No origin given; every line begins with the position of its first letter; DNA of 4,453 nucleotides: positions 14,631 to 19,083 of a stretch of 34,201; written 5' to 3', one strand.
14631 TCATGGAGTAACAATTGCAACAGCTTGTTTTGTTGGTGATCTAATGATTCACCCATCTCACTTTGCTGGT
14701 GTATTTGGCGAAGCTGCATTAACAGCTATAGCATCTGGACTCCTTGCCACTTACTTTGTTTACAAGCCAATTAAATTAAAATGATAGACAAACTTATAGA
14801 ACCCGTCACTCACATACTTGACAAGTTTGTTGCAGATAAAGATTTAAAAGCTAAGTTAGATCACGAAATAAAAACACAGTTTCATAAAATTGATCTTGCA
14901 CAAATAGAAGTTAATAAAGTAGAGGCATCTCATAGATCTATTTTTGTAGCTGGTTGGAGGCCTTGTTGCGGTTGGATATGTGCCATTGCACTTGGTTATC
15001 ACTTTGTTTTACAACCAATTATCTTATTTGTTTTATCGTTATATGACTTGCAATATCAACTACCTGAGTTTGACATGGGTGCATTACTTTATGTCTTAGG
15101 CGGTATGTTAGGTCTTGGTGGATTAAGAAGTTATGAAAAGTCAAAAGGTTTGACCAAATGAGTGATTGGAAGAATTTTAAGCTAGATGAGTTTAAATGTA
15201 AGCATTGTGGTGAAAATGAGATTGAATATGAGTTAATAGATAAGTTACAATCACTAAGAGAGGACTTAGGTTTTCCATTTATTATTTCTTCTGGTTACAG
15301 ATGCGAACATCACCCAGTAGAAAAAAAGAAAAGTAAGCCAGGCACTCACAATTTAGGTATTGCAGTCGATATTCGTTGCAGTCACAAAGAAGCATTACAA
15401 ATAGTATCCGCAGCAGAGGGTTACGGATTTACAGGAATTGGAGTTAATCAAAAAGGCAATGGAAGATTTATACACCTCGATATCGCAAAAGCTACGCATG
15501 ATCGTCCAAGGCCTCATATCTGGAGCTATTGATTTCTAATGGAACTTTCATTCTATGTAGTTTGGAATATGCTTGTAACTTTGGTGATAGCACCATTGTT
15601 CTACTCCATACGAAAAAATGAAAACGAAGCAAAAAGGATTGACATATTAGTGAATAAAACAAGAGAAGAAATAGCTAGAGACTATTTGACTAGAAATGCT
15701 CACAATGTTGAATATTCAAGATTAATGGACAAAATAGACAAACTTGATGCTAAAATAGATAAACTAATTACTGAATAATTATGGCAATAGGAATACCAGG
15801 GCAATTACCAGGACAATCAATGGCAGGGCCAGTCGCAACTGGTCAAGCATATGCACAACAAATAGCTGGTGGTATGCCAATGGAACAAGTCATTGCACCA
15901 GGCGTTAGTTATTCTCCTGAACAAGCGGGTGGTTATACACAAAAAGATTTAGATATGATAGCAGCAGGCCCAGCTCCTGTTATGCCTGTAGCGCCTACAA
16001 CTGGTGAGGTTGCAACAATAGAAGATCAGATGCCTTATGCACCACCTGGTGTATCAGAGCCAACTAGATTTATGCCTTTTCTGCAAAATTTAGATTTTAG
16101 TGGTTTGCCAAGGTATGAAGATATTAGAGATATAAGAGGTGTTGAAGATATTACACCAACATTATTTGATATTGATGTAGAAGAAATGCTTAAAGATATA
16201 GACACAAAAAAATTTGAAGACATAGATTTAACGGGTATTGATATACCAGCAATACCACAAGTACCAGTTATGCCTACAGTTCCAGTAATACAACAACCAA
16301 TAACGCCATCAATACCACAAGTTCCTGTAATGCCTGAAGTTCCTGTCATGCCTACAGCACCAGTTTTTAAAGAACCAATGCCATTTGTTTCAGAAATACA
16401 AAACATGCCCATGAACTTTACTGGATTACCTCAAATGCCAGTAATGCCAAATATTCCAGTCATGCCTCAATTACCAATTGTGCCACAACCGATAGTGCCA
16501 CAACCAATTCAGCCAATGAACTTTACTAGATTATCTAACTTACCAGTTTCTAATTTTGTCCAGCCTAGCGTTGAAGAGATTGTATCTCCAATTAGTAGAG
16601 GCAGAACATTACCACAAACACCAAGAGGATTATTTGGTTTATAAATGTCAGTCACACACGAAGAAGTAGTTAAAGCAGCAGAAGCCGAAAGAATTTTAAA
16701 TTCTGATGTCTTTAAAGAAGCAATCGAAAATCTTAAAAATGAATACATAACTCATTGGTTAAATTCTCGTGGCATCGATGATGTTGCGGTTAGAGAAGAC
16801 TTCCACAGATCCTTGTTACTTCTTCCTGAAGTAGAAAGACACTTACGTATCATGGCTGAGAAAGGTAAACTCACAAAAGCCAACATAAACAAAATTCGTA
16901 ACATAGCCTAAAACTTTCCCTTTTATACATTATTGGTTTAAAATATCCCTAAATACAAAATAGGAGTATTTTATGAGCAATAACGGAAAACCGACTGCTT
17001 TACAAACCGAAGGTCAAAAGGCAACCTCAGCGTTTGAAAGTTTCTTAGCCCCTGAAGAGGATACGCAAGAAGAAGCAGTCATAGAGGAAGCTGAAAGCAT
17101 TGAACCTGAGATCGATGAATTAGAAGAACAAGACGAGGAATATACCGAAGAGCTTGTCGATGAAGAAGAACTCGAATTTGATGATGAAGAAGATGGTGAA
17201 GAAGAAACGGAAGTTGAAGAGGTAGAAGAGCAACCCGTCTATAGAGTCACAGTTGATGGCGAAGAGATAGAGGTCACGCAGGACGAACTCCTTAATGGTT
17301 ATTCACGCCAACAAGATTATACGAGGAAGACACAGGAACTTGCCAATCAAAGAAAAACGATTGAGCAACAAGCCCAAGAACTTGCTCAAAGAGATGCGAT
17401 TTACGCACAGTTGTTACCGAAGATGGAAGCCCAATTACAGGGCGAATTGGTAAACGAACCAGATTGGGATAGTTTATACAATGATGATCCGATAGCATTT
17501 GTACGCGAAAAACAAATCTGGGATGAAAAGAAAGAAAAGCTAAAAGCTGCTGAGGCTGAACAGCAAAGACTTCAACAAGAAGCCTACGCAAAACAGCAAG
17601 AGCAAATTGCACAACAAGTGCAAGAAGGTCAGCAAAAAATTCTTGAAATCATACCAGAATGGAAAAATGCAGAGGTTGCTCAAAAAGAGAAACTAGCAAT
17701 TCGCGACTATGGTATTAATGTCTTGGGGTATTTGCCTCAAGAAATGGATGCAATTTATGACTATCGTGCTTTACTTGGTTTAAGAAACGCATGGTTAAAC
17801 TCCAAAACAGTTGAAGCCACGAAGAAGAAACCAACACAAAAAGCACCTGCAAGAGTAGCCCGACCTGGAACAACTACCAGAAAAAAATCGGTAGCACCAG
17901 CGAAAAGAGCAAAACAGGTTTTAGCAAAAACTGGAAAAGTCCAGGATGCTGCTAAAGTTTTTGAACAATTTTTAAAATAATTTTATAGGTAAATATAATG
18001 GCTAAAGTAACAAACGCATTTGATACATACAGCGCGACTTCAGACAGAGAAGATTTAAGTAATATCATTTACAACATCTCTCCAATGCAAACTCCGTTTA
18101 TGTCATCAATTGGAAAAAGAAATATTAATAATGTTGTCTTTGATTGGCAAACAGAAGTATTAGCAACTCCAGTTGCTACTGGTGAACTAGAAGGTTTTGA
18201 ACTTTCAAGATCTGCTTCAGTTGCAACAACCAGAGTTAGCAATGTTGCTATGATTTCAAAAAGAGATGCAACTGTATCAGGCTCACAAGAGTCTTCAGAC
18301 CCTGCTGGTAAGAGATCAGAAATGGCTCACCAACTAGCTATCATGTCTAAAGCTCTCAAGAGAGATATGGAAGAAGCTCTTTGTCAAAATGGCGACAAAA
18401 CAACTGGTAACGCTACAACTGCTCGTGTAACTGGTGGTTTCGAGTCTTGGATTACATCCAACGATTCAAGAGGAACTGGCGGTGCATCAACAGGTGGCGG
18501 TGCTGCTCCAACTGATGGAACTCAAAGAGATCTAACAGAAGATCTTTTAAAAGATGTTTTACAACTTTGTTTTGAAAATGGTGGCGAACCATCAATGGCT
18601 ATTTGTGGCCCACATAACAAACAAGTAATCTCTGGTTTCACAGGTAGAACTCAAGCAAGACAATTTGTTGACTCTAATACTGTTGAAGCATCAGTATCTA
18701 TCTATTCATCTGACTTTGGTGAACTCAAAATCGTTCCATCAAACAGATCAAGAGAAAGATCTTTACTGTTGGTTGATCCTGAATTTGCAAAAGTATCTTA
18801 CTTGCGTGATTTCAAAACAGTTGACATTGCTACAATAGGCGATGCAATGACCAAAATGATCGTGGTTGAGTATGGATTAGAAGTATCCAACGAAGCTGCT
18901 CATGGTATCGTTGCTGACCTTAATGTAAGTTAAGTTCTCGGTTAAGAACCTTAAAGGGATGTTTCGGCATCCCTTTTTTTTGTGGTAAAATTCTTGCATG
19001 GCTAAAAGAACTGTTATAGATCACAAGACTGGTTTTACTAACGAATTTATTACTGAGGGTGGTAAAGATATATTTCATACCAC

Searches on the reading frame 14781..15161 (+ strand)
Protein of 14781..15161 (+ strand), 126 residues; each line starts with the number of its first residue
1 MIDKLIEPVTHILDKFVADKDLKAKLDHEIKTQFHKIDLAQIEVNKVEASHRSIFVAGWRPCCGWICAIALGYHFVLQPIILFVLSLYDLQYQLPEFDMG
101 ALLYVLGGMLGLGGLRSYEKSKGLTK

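Call 63: search_protein_families(library=phrogs, proteins=[window:14781-15161:+], max_evalue=0.001)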
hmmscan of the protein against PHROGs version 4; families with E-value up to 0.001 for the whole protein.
window:14781-15161:+ (126 aa): 2 families
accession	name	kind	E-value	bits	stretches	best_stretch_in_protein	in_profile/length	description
phrog_3427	-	lysis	7.6e-28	98.3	1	2-124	8-138/141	holin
phrog_29862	-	unknown function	9.5e-06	26.7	1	5-113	5-102/123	-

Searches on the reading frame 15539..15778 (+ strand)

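Call 63: search_protein_families(library=phrogs, proteins=[window:15539-15778:+], max_evalue=0.001)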
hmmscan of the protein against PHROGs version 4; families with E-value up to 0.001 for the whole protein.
window:15539-15778:+ (79 aa): 1 family
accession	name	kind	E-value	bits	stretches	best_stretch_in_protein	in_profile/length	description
phrog_462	-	other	0.00012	23.2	1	10-76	15-93/101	lipoprotein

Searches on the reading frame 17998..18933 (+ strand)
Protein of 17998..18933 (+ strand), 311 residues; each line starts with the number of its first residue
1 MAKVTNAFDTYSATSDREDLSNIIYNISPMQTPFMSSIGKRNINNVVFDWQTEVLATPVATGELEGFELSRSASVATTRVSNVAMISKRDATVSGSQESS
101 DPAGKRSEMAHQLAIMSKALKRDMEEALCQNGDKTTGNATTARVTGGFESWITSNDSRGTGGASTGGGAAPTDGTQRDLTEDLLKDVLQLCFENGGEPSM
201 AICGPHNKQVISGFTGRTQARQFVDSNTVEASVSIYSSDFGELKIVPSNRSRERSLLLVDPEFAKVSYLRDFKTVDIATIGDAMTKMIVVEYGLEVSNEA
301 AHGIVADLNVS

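Call 63: search_protein_families(library=phrogs, proteins=[window:17998-18933:+], max_evalue=0.001)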
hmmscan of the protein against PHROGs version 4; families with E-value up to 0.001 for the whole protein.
window:17998-18933:+ (311 aa): 1 family
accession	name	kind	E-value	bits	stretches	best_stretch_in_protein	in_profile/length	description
phrog_1328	-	head and packaging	1e-88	299.9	1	1-309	3-307/583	major head protein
